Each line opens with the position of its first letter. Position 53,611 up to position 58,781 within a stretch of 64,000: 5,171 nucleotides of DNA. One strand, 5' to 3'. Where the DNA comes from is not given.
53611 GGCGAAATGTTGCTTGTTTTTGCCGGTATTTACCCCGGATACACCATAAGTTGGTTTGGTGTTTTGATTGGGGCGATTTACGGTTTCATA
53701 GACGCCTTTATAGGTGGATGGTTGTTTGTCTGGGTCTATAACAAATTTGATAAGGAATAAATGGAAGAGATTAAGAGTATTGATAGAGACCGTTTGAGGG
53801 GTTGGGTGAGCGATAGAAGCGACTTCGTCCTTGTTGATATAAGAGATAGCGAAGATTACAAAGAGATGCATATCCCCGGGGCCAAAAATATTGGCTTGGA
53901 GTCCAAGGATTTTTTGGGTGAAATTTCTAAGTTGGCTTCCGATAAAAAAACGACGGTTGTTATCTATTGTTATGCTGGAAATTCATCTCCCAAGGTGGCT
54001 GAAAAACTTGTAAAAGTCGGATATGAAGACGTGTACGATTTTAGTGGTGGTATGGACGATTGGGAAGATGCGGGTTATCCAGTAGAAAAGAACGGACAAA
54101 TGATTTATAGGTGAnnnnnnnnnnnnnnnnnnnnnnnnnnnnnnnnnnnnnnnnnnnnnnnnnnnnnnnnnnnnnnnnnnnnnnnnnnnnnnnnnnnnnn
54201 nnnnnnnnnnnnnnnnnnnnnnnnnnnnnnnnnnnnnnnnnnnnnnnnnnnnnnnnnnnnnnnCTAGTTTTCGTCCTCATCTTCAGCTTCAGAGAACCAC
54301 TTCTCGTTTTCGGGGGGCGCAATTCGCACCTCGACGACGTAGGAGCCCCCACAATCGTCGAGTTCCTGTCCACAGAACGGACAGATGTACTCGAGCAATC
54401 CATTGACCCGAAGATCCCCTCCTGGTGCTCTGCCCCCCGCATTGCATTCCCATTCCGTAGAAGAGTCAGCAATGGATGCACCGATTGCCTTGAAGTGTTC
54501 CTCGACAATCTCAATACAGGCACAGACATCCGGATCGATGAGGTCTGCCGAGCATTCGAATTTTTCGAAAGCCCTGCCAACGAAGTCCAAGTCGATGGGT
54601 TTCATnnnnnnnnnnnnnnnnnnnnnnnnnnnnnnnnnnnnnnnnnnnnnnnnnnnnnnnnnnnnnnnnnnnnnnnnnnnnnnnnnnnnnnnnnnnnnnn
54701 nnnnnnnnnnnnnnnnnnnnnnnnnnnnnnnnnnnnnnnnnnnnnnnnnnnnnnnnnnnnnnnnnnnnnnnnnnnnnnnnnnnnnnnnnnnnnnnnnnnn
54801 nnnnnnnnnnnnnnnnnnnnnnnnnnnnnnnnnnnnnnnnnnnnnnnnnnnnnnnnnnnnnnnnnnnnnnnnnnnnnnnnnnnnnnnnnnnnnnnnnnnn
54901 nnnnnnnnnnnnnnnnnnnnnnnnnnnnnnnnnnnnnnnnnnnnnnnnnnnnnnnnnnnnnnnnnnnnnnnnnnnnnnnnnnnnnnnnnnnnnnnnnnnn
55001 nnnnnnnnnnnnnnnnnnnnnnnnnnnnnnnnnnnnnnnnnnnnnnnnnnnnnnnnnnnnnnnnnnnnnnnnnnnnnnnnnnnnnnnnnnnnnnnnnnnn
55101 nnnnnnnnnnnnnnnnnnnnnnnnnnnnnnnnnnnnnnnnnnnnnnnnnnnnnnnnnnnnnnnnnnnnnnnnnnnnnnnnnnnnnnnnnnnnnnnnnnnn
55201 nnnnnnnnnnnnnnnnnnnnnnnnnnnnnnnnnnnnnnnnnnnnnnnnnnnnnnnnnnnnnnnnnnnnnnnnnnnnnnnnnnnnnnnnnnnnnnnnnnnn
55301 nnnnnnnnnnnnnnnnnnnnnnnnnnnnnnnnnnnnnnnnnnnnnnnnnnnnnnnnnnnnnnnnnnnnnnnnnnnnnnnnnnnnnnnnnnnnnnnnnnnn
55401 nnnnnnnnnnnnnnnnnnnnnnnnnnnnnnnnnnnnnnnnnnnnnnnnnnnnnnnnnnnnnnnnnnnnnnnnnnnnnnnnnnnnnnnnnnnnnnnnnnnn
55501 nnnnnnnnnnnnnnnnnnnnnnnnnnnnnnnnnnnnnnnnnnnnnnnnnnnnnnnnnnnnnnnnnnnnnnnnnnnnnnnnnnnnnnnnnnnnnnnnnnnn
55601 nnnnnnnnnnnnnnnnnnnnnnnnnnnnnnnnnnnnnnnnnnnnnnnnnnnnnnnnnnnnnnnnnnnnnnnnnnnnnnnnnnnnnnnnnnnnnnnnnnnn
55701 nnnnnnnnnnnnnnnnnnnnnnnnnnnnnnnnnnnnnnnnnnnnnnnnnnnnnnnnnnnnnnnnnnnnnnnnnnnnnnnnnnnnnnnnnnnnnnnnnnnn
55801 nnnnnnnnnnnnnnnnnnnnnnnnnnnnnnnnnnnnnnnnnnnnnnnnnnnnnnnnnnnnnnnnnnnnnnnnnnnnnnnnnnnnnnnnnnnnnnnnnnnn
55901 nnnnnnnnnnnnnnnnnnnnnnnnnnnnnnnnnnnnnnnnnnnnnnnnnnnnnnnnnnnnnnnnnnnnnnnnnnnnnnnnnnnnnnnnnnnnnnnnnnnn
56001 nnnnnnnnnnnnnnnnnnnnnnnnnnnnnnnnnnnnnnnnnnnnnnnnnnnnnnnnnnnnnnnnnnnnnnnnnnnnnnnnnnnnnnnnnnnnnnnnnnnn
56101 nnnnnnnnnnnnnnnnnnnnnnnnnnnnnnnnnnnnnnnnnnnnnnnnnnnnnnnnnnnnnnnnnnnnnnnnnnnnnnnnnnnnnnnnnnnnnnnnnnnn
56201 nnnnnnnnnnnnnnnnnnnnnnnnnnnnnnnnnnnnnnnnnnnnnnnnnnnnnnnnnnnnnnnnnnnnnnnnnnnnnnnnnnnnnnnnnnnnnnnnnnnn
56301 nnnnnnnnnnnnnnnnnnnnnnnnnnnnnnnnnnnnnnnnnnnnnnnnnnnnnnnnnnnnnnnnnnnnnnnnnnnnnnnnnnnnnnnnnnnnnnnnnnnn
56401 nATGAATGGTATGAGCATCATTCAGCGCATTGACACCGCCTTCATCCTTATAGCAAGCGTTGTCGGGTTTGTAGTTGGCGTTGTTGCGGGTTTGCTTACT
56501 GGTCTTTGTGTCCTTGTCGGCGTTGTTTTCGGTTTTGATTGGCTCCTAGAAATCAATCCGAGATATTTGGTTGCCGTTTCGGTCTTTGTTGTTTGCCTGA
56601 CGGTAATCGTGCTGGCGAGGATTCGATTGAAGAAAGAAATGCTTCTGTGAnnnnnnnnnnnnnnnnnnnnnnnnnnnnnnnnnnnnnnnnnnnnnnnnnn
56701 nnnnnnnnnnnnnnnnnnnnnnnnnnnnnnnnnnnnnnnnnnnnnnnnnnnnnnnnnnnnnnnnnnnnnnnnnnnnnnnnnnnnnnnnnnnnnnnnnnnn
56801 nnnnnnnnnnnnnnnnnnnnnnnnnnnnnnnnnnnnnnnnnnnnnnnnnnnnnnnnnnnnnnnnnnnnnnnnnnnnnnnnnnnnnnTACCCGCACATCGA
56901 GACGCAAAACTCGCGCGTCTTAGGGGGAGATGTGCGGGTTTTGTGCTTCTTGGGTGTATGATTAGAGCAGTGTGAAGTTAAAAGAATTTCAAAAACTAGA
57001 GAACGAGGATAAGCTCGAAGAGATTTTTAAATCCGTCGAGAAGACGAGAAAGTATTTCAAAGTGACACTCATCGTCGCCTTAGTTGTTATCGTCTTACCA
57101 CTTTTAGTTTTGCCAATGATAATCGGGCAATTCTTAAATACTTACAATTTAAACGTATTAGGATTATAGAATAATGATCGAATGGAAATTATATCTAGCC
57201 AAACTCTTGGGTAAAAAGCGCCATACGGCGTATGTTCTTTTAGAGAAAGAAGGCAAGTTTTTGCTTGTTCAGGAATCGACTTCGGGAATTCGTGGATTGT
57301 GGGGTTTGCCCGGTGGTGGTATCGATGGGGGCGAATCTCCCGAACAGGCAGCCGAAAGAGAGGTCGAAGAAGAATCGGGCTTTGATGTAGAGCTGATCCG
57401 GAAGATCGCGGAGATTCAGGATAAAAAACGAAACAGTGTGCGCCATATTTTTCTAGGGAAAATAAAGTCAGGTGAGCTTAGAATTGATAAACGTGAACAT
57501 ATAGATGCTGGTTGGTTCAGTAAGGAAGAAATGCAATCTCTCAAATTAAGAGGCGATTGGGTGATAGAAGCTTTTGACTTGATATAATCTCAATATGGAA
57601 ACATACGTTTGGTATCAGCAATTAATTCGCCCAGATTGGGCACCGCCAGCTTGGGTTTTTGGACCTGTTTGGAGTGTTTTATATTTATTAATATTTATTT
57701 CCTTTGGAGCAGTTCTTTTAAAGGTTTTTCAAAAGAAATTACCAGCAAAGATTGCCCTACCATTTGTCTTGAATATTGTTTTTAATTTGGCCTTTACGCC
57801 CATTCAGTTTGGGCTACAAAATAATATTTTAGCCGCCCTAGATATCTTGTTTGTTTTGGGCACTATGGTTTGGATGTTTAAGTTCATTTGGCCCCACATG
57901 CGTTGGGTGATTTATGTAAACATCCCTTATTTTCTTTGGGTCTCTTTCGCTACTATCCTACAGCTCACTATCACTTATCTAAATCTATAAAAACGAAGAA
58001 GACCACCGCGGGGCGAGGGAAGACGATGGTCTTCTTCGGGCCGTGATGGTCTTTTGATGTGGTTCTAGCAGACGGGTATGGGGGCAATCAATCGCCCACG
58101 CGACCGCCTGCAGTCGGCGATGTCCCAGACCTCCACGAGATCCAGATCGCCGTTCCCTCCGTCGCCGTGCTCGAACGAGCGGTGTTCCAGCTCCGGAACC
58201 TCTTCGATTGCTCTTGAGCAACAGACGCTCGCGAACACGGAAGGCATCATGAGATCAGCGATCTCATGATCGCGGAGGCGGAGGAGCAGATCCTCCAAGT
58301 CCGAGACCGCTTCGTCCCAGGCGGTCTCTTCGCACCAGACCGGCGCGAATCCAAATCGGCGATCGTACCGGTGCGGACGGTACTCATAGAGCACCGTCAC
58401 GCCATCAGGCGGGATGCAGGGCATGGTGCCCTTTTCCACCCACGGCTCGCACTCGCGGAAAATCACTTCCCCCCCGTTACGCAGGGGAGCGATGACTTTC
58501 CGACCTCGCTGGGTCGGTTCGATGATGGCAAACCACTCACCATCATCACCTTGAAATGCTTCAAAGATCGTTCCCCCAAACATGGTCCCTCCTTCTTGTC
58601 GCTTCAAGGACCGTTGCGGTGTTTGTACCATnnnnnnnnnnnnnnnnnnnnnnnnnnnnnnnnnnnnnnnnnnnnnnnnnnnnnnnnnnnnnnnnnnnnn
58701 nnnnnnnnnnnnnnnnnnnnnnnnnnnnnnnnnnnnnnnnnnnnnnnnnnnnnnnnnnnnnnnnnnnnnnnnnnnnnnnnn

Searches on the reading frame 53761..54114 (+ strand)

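Call 69: search_protein_families(library=pfam, proteins=[window:53761-54114:+], max_evalue=0.01)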
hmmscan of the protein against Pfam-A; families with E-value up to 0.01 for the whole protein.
window:53761-54114:+ (117 aa): 1 family
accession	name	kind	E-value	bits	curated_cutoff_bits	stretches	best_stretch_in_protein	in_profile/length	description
PF00581.25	Rhodanese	-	1.2e-20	74.2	22.2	1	18-103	10-101/102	Rhodanese-like domain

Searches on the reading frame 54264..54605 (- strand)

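Call 69: search_protein_families(library=pfam, proteins=[window:54264-54605:-], max_evalue=0.01)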
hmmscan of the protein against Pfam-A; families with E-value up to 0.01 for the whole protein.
window:54264-54605:- (113 aa): 1 family
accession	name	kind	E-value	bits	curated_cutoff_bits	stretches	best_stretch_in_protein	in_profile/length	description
PF24333.1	DUF7501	-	0.0045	17.6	27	1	75-94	13-32/58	Family of unknown function (DUF7501)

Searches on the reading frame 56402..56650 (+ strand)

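Call 12: search_protein_families(library=pfam, proteins=[window:56402-56650:+], max_evalue=0.01)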
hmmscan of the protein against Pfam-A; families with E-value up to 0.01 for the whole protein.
window:56402-56650:+ (82 aa): 1 family
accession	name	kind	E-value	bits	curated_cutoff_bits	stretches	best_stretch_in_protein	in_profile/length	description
PF02687.27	FtsX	-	0.0039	17.7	25.5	1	15-76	51-115/120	FtsX-like permease C-terminal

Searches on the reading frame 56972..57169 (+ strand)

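Call 12: search_protein_families(library=pfam, proteins=[window:56972-57169:+], max_evalue=0.01)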
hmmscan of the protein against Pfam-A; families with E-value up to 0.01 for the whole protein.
window:56972-57169:+ (65 aa): 1 family
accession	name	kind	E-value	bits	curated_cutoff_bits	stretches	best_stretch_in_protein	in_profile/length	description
PF17319.7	DUF5362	-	0.00028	21.2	25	1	3-45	49-91/94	Family of unknown function (DUF5362)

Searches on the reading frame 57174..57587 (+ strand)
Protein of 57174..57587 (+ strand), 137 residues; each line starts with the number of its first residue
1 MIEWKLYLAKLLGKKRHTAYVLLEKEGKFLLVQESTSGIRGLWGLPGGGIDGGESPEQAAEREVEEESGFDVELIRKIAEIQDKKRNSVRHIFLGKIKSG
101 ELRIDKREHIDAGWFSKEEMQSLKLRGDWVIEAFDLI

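Call 12: search_protein_families(library=pfam, proteins=[window:57174-57587:+], max_evalue=0.01)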
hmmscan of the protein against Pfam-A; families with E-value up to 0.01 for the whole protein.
window:57174-57587:+ (137 aa): 3 families
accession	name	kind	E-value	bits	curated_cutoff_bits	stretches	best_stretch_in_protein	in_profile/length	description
PF00293.34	NUDIX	-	1.2e-22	80.8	21.1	1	17-124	5-122/134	NUDIX domain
PF14815.12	NUDIX_4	-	7.2e-06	26.2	35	1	20-95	3-67/113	NUDIX domain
PF22327.2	Nudt16-like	-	0.00042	20.7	27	1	41-118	33-116/161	U8 snoRNA-decapping enzyme-like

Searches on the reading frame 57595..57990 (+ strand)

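Call 12: search_protein_families(library=pfam, proteins=[window:57595-57990:+], max_evalue=0.01)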
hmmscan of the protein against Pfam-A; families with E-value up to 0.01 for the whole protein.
window:57595-57990:+ (131 aa): 1 family
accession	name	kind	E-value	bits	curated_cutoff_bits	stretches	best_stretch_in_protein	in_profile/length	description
PF03073.20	TspO_MBR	-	1.1e-28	100.2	24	1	5-128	22-144/145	TspO/MBR family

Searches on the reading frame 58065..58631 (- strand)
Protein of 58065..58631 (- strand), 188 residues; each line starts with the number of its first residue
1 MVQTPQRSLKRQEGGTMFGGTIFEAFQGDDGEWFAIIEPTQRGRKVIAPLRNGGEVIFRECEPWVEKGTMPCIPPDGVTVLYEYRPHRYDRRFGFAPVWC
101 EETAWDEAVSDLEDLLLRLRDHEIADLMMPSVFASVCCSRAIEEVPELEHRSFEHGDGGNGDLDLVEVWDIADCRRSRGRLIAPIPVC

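Call 12: search_protein_families(library=pfam, proteins=[window:58065-58631:-], max_evalue=0.01)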
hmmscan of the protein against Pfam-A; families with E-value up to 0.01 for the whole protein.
window:58065-58631:- (188 aa): 0 families

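Call 31: find_homologous_proteins(query=window:58065-58583:-, max_evalue=0.001)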
Query window:58065-58583:- (172 aa): 1 proteins with E <= 0.001 among 58 candidates.
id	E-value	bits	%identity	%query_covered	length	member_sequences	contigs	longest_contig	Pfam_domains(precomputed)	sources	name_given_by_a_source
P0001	1.2e-116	405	100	100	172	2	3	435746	-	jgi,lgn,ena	-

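Call 35: find_encoding_contigs(protein=P0001, flank=10000, max_places=6)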
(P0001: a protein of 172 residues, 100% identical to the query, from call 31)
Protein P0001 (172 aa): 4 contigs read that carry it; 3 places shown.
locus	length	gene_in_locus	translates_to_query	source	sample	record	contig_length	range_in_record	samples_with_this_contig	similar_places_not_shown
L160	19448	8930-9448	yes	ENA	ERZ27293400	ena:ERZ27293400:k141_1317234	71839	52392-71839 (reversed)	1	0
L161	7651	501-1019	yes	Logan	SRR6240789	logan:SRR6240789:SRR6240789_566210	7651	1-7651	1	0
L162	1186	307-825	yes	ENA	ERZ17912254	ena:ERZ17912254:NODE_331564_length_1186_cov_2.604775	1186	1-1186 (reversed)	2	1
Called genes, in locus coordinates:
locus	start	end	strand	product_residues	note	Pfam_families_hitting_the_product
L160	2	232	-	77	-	?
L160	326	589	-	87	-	-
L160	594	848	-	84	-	-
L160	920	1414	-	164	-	-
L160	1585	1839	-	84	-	-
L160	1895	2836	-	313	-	PF01939:NucS_C (weak), PF18899:DUF5655 (weak)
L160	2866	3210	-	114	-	PF07883:Cupin_2 (weak)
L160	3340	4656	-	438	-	PF01336:tRNA_anti-codon, PF00152:tRNA-synt_2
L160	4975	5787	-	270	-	PF00248:Aldo_ket_red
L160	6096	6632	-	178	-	PF01066:CDP-OH_P_transf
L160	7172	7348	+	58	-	-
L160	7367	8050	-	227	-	PF12705:PDDEXK_1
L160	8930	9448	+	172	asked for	-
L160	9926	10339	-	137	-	PF00293:NUDIX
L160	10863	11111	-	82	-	-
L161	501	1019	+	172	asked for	-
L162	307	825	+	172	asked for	-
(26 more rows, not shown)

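Call 44: search_protein_representatives(protein=window:58065-58583:-)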
Query: 172 residues. Proteins with E-value up to 0.001 (for the whole library): 4; up to 1e-10: 3; up to 1e-30: 1. The best 4 are listed.
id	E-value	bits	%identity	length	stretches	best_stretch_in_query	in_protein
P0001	3.7e-117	405.0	100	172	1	1-172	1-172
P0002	5.1e-26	107.7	52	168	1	18-119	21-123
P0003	3.5e-13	65.9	45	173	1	25-115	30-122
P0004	3.3e-05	39.9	35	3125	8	2-38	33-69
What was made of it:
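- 58065..58583 (-): GC-rich 172-aa protein gene of unknown function, member of a very rare family; neighbour of rnpB, not part of it. It matches only itself in 5.8e9 clusters (call 31) and has two remote homologues in 1.84e9 representatives (call 44).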

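Call 47: find_encoding_contigs(protein=P0002, flank=6000, max_places=4)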
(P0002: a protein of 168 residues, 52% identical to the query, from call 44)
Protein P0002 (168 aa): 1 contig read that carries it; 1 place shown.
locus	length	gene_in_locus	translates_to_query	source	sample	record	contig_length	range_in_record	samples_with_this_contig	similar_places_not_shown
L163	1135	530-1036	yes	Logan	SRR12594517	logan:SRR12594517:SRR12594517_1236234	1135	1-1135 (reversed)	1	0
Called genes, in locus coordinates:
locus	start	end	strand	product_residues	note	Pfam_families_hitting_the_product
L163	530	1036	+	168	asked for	-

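Call 61: search_protein_families(library=pfam, proteins=[P0004, P0002, P0003], max_evalue=0.01)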
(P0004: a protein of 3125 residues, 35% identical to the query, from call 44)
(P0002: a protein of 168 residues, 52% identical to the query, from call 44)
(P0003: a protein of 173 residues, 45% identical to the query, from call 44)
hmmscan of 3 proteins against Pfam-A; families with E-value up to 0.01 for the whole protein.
P0004 (3125 aa): 8 families
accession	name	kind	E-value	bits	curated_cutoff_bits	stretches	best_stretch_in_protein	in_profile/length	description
PF19078.6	Big_12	-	9e-83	273.5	27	8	327-425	1-94/102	Bacterial Ig-like domain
PF17129.9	Peptidase_M99_C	-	2.1e-15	57.2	27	0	108-152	34-80/100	C-terminal domain of metallo-carboxypeptidase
PF18981.6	InlK_D3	-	1.5e-11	44.7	25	0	172-198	49-75/75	Internalin K domain (D3/D4)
PF09855.14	Zn_ribbon_13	-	2.3e-10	40.9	23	0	26-52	11-37/63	Nucleic-acid-binding protein containing Zn-ribbon domain (DUF2082)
PF16408.10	DUF5016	-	1.4e-09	38.6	31.2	0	2557-2607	4-52/120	Domain of unknown function (DUF5016)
PF18966.5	Lipoprotein_23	-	7.9e-09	36.3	25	0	293-342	102-151/179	Uncharacterised lipoprotein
PF07212.18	Hyaluronidase_1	-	0.0033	17.8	27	0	267-333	19-85/161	Hyaluronidase protein (HylP)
PF23947.1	DUF7281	-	0.0043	17.1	27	0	58-87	41-70/183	Domain of unknown function (DUF7281)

P0002 (168 aa): 0 families

P0003 (173 aa): 0 families
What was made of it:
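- Tried and rejected: The match to the giant Ig-repeat protein P0004 was rejected as uninformative (calls 44, 61).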

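Call 62: search_protein_families(library=phrogs, proteins=[P0001, P0002, P0003], max_evalue=0.01)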
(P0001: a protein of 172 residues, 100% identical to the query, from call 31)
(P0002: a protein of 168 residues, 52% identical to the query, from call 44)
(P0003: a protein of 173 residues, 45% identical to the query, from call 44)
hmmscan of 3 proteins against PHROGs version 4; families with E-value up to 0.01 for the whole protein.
P0001 (172 aa): 0 families

P0002 (168 aa): 0 families

P0003 (173 aa): 0 families
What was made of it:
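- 58065..58583 (-): No Pfam or PHROG hit (calls 12, 61, 62).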

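Call 70: predict_structure(alignment_id=A1)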
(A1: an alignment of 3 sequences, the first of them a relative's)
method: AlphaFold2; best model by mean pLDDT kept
length: 172 residues; sequences in the alignment: 3
mean_pLDDT: 38.6   pTM: 0.33
mean pLDDT of the five models: 38.6, 36.9, 36.5, 35.7, 35.0
residues with pLDDT >= 90: 0; 70-90: 0; 50-70: 27; < 50: 145
segments of 3 or more residues with pLDDT < 50: 1-3, 35-172
pLDDT, mean of each block of 10 residues (from residue 1): 52 56 53 42 31 40 41 33 37 42 38 29 29 35 36 35 29 24
secondary structure, 60 per line:
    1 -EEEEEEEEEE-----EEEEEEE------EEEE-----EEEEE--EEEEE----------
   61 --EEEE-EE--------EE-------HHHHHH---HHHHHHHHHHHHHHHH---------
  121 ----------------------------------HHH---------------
elements in order: E2-11 E17-23 E30-33 E39-43 E46-50 E63-66 H87-92 H96-111
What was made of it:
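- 58065..58583 (-): AF2 pLDDT is 38.6 (call 70).
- Tried and rejected: Pfam, PHROGs and AlphaFold gave nothing usable (calls 12, 61, 62, 70; pLDDT 38.6).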
